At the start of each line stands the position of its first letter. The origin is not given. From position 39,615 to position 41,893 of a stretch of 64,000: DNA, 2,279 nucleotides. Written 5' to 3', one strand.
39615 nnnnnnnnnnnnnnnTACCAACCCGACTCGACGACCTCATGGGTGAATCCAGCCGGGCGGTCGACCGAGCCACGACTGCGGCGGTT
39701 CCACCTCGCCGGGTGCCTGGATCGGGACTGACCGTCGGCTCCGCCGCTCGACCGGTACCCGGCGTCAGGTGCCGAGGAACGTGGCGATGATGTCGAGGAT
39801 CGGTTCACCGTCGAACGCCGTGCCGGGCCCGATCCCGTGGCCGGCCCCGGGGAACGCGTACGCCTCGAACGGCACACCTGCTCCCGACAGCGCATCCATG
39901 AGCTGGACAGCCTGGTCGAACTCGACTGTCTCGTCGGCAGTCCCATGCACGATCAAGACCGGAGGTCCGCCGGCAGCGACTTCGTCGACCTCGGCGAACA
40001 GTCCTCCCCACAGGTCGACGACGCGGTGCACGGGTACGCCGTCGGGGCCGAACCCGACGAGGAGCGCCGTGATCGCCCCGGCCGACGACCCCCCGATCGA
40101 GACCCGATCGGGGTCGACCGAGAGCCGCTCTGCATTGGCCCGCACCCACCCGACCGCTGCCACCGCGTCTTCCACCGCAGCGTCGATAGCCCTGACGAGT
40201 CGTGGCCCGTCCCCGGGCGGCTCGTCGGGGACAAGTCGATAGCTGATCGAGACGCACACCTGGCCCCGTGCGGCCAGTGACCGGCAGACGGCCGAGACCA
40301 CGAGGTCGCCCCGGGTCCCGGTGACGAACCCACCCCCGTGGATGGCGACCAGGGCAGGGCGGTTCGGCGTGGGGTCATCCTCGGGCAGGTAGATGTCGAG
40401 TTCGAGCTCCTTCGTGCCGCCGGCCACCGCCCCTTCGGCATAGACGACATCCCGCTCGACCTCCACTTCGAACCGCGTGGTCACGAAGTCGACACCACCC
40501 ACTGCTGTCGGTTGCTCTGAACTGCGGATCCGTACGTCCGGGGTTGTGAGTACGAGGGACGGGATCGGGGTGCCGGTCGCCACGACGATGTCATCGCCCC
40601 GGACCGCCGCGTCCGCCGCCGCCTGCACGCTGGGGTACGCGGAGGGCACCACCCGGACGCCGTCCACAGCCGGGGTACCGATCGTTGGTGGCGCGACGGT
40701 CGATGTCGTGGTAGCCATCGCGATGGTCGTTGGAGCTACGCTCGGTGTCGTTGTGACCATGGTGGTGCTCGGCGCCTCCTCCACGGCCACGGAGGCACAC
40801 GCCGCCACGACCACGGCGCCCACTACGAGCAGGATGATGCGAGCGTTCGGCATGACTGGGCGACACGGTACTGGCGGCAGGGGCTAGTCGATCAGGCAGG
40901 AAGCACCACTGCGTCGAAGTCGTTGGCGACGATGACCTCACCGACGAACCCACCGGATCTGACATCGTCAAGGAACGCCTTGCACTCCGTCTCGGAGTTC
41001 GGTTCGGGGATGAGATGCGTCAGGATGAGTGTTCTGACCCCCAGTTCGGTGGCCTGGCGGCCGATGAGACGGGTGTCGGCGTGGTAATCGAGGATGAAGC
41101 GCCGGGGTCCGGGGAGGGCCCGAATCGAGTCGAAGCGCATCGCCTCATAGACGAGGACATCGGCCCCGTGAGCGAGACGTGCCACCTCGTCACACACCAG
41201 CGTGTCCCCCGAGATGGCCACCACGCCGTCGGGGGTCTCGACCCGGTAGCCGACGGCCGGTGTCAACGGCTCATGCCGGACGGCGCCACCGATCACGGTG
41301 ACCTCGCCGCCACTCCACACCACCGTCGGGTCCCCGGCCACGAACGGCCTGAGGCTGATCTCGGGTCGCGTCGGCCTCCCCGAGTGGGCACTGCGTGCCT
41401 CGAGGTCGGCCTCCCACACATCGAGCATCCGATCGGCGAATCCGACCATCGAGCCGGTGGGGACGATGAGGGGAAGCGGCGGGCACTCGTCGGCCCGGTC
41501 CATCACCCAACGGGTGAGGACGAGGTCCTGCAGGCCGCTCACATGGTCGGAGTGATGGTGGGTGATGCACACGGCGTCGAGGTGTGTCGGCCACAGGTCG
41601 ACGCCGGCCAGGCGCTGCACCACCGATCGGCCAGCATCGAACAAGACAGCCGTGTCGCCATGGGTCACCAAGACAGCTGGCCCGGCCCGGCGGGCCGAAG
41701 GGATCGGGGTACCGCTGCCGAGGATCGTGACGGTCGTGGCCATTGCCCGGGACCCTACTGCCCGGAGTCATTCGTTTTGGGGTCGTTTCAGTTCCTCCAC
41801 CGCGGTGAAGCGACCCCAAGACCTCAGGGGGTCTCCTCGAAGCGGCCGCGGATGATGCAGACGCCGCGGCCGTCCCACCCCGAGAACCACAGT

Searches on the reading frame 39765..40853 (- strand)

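Call 77: search_protein_families(library=pfam, proteins=[window:39765-40853:-], max_evalue=0.00001)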
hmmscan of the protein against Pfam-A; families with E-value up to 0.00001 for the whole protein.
window:39765-40853:- (362 aa): 5 families
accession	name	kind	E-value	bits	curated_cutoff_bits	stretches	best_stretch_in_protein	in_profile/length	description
PF20434.5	BD-FAE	-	4.4e-25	88.9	26.8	1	152-268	1-108/215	BD-FAE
PF07859.19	Abhydrolase_3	-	1.8e-18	67.5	25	1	168-263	1-85/210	alpha/beta hydrolase fold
PF00326.27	Peptidase_S9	-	8.9e-14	51.9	22.6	1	295-343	143-191/213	Prolyl oligopeptidase family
PF00135.34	COesterase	-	3.2e-13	49.9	27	1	150-265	86-199/515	Carboxylesterase family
PF01738.24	DLH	-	1.5e-08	34.9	21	1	225-340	71-187/217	Dienelactone hydrolase family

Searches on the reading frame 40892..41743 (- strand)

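Call 77: search_protein_families(library=pfam, proteins=[window:40892-41743:-], max_evalue=0.00001)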
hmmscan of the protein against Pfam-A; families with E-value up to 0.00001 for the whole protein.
window:40892-41743:- (283 aa): 2 families
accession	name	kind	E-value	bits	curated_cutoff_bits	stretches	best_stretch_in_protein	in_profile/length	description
PF12706.13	Lactamase_B_2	-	4.4e-17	62.8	27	1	32-243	2-199/200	Beta-lactamase superfamily domain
PF00753.33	Lactamase_B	-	2.8e-13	50.7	22.7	1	20-243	5-196/196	Metallo-beta-lactamase superfamily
